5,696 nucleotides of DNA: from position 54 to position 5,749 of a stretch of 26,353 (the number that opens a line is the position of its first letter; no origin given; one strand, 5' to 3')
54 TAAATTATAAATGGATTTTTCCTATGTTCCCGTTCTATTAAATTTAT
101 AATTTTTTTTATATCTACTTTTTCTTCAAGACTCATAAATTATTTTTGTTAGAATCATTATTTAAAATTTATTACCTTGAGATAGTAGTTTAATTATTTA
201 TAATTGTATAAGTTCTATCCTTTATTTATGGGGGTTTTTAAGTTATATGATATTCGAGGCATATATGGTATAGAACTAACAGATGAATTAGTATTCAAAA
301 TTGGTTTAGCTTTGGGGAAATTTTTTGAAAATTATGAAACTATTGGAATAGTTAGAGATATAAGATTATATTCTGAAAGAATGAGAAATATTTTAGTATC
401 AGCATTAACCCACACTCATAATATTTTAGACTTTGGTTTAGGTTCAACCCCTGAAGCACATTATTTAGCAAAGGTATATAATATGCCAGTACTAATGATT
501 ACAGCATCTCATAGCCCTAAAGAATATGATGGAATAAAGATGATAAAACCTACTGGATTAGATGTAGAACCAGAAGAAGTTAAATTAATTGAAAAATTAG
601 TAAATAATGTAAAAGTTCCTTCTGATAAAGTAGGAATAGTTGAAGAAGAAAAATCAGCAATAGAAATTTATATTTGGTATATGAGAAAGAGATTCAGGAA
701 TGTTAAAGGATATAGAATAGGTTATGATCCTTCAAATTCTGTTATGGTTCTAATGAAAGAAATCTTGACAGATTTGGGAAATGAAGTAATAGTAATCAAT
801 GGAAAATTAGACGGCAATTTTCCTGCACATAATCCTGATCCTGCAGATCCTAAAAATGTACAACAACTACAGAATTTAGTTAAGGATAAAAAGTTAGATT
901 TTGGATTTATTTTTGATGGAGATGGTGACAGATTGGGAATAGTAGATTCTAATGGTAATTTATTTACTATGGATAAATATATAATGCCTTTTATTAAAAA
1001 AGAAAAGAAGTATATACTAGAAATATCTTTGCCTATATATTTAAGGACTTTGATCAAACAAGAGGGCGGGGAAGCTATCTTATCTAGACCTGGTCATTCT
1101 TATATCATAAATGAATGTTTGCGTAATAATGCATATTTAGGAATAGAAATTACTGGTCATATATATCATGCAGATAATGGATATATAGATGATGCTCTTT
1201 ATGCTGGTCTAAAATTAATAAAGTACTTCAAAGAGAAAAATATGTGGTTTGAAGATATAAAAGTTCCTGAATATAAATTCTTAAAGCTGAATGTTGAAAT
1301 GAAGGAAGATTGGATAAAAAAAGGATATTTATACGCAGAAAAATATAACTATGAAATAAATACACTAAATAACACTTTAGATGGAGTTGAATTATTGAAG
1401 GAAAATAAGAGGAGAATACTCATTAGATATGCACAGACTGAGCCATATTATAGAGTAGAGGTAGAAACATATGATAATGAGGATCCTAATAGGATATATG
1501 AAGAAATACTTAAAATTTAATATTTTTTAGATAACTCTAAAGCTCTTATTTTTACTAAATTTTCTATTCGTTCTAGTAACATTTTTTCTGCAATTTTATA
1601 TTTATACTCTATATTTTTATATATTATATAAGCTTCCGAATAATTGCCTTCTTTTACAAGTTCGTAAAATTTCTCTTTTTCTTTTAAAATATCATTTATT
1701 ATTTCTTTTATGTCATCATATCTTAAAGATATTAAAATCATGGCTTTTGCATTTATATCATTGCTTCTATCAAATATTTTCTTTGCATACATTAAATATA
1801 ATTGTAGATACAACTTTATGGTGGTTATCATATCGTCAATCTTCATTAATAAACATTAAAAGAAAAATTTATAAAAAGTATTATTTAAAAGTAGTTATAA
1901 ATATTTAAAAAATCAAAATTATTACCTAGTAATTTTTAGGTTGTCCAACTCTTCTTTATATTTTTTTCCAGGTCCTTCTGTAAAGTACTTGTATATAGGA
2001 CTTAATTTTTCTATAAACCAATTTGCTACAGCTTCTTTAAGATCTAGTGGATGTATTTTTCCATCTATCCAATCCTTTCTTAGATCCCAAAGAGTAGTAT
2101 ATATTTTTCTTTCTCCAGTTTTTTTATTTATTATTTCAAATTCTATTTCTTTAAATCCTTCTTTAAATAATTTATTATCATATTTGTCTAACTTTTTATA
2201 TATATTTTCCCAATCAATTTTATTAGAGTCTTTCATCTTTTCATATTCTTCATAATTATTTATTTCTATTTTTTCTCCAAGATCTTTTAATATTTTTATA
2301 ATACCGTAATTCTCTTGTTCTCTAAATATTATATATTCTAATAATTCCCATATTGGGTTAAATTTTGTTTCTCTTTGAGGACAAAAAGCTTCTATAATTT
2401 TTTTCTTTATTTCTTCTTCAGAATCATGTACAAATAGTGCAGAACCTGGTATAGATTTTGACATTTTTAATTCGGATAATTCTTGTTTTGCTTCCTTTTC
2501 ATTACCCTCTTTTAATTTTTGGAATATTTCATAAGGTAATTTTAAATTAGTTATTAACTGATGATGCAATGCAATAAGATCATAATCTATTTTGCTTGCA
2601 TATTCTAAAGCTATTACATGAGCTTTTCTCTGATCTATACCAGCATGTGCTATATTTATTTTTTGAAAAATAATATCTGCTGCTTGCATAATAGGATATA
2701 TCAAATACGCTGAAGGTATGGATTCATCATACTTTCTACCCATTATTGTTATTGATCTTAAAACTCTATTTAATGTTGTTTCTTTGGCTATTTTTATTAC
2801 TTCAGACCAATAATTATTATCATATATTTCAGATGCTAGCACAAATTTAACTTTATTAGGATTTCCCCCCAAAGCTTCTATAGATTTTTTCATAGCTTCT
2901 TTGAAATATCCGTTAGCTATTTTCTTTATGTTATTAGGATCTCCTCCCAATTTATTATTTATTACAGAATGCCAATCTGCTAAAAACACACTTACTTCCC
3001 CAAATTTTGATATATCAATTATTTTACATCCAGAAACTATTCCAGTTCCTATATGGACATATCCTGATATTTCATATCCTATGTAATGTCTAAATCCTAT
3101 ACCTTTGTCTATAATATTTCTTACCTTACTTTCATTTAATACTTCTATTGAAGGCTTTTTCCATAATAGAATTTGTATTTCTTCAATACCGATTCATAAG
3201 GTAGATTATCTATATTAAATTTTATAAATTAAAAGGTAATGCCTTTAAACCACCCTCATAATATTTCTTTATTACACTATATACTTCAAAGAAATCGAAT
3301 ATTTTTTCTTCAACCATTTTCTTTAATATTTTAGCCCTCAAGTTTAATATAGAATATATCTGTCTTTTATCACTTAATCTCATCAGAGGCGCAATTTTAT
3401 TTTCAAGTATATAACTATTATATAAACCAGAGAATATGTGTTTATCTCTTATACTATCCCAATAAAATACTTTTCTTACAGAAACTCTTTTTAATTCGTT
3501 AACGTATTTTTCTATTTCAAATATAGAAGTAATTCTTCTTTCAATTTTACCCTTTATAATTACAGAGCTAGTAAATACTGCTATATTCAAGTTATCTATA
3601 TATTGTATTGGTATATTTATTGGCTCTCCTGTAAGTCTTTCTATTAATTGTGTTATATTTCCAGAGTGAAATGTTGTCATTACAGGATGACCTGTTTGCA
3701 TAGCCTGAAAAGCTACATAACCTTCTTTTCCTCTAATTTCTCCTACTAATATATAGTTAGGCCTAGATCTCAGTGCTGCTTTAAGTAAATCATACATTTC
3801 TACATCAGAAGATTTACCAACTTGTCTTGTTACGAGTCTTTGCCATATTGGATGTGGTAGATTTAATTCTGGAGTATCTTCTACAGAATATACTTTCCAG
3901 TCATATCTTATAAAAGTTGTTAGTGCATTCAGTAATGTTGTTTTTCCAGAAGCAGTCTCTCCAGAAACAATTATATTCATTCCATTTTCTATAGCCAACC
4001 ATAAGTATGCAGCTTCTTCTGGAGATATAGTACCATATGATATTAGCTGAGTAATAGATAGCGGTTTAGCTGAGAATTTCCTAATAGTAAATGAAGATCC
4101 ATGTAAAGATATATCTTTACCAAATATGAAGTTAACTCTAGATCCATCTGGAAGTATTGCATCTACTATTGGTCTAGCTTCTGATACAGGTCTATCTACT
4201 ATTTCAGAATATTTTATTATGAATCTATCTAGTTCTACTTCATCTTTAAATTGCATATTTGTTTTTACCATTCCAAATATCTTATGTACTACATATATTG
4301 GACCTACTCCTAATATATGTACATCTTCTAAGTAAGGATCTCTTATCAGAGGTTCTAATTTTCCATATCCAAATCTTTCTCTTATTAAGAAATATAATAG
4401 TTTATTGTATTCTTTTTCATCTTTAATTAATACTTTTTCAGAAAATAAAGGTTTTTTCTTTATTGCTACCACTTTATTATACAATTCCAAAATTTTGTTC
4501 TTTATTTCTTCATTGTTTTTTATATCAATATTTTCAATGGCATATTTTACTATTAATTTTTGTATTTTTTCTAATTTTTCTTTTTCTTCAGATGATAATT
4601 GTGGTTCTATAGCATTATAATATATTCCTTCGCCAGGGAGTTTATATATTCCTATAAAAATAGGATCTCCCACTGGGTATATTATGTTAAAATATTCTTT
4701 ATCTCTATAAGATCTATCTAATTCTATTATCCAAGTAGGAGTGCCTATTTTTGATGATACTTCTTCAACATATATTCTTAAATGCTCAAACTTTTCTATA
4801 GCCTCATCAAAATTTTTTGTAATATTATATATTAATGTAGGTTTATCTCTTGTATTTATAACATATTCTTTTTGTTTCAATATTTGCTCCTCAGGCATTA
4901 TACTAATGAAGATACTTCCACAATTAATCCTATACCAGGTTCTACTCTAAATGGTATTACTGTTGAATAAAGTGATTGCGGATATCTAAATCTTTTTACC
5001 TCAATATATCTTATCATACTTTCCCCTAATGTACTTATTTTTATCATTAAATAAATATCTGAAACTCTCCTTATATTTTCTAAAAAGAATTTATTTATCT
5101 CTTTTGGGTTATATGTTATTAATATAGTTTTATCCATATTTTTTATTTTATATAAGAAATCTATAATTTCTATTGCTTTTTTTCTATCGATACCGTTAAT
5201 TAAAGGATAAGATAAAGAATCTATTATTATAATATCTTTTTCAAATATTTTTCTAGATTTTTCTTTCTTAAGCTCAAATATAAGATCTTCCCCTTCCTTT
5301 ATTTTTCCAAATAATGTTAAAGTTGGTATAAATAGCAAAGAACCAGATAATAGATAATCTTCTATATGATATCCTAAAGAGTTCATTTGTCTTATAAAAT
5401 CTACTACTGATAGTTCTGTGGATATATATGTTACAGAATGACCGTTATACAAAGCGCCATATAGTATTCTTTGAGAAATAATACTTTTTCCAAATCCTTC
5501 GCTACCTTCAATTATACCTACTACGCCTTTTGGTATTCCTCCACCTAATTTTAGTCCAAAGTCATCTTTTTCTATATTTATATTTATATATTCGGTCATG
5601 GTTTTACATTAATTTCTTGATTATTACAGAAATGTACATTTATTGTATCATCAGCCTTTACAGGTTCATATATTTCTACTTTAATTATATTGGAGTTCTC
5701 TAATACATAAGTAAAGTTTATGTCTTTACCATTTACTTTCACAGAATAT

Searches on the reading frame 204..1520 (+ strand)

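Call 65: search_protein_families(library=pfam, proteins=[window:204-1520:+], max_evalue=0.00001)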
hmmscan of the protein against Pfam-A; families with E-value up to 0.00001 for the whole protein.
window:204-1520:+ (438 aa): 3 families
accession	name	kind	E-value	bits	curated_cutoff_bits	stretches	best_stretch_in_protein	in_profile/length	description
PF02878.22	PGM_PMM_I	-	1.2e-24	87.1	22.5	1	11-136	3-134/138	Phosphoglucomutase/phosphomannomutase, alpha/beta/alpha domain I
PF02879.22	PGM_PMM_II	-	7.4e-21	75.1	29.3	1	157-251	4-103/103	Phosphoglucomutase/phosphomannomutase, alpha/beta/alpha domain II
PF02880.22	PGM_PMM_III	-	3.5e-09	37.2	20.7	1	274-349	29-104/115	Phosphoglucomutase/phosphomannomutase, alpha/beta/alpha domain III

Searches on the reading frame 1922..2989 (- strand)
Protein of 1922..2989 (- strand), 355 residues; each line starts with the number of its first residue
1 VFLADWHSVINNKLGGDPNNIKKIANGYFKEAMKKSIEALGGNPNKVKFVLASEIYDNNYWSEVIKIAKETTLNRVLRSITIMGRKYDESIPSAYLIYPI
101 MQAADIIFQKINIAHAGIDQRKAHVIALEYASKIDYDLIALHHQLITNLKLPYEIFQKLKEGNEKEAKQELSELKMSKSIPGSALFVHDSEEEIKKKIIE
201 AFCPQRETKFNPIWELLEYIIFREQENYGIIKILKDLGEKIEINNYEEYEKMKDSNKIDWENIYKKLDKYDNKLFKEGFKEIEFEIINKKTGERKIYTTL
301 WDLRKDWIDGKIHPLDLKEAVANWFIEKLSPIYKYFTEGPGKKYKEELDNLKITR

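Call 65: search_protein_families(library=pfam, proteins=[window:1922-2989:-], max_evalue=0.00001)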
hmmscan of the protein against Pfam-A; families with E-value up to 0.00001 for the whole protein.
window:1922-2989:- (355 aa): 1 family
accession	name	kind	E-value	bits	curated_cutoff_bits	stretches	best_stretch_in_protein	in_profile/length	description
PF00579.31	tRNA-synt_1b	-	4.8e-24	85.6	21.1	1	2-275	42-291/292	tRNA synthetases class I (W and Y)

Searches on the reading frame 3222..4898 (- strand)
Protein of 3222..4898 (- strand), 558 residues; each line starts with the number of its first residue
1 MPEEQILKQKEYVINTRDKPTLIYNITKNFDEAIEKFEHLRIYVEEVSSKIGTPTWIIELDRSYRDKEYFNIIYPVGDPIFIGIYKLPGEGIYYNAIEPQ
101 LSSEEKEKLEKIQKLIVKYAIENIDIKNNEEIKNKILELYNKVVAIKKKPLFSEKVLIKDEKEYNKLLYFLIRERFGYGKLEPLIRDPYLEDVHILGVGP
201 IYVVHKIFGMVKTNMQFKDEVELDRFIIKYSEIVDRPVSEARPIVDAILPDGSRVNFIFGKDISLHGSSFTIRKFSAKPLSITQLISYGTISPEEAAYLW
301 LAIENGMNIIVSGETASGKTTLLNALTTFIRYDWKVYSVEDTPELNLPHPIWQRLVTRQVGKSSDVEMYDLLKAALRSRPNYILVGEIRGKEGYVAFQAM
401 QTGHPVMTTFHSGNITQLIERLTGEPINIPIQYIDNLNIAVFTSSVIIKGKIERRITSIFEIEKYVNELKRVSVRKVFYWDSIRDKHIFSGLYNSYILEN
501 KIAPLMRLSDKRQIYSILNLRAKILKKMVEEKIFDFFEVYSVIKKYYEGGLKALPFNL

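Call 65: search_protein_families(library=pfam, proteins=[window:3222-4898:-], max_evalue=0.00001)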
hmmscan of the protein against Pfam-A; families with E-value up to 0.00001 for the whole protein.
window:3222-4898:- (558 aa): 1 family
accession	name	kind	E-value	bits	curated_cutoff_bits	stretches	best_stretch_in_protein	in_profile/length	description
PF00437.27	T2SSE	-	1e-34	120.2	24.9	1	182-423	9-256/370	Type II/IV secretion system protein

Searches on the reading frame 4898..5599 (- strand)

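Call 65: search_protein_families(library=pfam, proteins=[window:4898-5599:-], max_evalue=0.00001)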
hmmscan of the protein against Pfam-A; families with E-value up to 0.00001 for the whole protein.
window:4898-5599:- (233 aa): 1 family
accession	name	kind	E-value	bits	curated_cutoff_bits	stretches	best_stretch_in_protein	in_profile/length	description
PF06745.19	ATPase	-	5.1e-18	65.7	26.6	1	18-221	12-221/231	KaiC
